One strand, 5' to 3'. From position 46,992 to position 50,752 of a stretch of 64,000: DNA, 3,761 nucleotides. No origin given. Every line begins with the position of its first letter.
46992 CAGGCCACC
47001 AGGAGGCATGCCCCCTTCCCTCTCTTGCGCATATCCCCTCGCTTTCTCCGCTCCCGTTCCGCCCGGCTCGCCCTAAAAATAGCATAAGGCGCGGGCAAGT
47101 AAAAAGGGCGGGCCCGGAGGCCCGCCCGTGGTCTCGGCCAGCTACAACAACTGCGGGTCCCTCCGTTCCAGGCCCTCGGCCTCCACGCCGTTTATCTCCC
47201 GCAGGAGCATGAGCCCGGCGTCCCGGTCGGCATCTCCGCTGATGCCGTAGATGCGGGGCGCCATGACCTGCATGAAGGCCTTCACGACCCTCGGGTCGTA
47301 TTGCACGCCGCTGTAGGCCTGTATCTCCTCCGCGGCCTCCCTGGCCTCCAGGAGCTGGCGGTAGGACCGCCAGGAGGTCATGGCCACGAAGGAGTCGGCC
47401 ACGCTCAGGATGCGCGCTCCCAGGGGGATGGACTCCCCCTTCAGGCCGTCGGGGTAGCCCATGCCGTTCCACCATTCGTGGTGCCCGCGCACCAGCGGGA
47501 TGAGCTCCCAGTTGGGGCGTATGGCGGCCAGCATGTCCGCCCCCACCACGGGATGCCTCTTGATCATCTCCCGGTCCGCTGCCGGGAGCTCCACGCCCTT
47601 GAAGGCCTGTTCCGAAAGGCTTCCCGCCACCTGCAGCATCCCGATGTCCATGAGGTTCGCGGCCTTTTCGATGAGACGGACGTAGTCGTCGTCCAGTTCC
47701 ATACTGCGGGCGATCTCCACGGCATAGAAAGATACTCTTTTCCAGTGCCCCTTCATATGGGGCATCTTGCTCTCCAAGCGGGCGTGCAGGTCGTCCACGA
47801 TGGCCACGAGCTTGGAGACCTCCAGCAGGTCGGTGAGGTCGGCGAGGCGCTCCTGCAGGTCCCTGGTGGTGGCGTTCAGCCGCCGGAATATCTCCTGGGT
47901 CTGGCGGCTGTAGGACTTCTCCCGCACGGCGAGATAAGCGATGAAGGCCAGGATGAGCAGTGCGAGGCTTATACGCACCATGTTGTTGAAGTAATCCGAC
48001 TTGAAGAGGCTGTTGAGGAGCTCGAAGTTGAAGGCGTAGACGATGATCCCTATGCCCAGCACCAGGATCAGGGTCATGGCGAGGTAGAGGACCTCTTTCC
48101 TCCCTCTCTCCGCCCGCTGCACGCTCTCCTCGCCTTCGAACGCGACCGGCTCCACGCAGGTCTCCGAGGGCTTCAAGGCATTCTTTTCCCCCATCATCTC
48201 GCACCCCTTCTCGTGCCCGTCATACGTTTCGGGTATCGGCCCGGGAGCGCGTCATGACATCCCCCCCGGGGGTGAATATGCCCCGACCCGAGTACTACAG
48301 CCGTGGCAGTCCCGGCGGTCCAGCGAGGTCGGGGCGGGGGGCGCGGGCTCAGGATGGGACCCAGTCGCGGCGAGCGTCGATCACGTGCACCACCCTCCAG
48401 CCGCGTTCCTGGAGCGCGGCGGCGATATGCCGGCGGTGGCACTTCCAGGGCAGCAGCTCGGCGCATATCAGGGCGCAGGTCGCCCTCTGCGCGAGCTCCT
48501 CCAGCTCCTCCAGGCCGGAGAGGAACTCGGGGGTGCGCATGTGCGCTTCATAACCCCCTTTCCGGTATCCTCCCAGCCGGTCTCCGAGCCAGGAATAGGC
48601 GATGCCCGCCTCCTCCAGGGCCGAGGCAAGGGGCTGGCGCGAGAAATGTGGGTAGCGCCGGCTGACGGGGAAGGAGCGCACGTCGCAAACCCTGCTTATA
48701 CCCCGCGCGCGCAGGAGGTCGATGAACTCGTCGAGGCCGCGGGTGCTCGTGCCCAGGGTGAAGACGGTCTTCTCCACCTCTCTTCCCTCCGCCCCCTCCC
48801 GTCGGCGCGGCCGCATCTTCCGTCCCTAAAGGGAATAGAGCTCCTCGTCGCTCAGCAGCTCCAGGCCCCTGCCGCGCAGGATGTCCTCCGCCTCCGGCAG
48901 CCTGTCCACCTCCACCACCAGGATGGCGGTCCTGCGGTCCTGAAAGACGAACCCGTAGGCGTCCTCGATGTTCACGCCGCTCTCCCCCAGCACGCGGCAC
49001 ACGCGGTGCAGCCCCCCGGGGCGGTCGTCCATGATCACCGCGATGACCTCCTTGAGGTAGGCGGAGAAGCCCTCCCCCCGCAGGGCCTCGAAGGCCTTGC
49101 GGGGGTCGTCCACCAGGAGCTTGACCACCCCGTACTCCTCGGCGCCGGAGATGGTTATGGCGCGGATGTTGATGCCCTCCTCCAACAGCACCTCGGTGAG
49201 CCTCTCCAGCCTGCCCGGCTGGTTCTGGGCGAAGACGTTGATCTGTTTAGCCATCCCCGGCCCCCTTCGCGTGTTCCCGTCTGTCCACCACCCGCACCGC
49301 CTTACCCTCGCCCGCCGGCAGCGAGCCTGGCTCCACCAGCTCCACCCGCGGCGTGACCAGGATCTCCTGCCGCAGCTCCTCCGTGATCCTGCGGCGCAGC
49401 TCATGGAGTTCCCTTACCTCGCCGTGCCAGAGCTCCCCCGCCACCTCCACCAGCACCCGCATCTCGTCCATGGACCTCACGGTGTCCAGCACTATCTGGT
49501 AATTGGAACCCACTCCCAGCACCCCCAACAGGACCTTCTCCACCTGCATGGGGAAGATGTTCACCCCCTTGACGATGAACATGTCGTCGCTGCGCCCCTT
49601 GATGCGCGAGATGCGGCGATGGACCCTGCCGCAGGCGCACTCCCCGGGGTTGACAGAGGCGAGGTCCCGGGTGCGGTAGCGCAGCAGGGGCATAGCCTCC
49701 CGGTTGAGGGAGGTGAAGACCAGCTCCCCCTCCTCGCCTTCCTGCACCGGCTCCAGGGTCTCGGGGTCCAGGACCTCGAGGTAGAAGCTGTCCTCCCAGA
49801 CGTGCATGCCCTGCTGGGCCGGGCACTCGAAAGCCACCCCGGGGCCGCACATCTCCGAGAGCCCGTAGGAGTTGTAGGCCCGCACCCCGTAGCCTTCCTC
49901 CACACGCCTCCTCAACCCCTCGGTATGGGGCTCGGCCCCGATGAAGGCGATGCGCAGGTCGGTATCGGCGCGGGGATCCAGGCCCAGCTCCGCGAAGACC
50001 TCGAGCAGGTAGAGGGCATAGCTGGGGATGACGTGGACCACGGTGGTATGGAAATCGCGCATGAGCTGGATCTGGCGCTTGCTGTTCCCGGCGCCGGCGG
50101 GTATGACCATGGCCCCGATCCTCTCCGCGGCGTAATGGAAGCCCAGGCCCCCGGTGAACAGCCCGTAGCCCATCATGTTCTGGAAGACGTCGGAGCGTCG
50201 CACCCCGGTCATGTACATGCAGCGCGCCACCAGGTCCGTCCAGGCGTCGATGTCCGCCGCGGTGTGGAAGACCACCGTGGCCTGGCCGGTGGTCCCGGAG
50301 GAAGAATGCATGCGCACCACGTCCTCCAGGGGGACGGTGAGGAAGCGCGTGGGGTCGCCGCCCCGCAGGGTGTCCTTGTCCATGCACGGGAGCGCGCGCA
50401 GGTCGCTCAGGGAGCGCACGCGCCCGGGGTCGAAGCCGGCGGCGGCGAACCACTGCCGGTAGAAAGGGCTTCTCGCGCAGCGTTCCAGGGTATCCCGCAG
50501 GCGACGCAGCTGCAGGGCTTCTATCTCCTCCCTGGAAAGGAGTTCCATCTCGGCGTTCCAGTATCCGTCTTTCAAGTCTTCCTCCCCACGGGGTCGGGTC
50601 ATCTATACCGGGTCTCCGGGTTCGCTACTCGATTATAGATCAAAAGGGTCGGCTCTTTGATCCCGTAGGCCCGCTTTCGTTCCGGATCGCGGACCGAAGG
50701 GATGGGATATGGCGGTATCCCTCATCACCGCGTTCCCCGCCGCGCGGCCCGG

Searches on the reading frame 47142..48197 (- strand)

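Call 58: search_protein_families(library=pfam, proteins=[window:47142-48197:-], max_evalue=0.00001)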
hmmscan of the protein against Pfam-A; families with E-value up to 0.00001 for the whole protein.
window:47142-48197:- (351 aa): 2 families
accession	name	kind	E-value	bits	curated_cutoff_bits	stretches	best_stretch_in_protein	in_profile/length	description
PF13487.12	HD_5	-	1.6e-35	122.8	27.2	1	141-304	7-170/170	HD domain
PF01966.28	HD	-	5.3e-12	46.5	22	1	151-273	4-116/116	HD domain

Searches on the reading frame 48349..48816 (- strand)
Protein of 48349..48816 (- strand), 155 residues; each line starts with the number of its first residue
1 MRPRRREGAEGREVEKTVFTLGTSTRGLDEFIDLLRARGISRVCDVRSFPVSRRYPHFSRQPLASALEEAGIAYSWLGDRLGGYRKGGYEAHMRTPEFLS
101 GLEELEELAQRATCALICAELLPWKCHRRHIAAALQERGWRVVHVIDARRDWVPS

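Call 58: search_protein_families(library=pfam, proteins=[window:48349-48816:-], max_evalue=0.00001)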
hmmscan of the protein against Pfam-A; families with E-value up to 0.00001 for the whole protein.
window:48349-48816:- (155 aa): 1 family
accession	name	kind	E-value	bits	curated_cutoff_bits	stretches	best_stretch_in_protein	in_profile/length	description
PF04343.18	DUF488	-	2.8e-25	89.7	22.2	1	28-135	2-121/121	Domain of unknown function DUF488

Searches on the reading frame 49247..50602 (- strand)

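Call 60: search_protein_families(library=pfam, proteins=[window:49247-50602:-], max_evalue=0.00001)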
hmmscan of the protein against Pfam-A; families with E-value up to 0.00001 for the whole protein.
window:49247-50602:- (451 aa): 2 families
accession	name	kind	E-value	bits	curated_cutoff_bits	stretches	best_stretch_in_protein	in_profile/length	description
PF14535.12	AMP-binding_C_2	-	3.5e-28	98.1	25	1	346-442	1-96/96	AMP-binding enzyme C-terminal domain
PF00501.34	AMP-binding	-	1.1e-17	64.4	29.9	1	90-297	159-375/384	AMP-binding enzyme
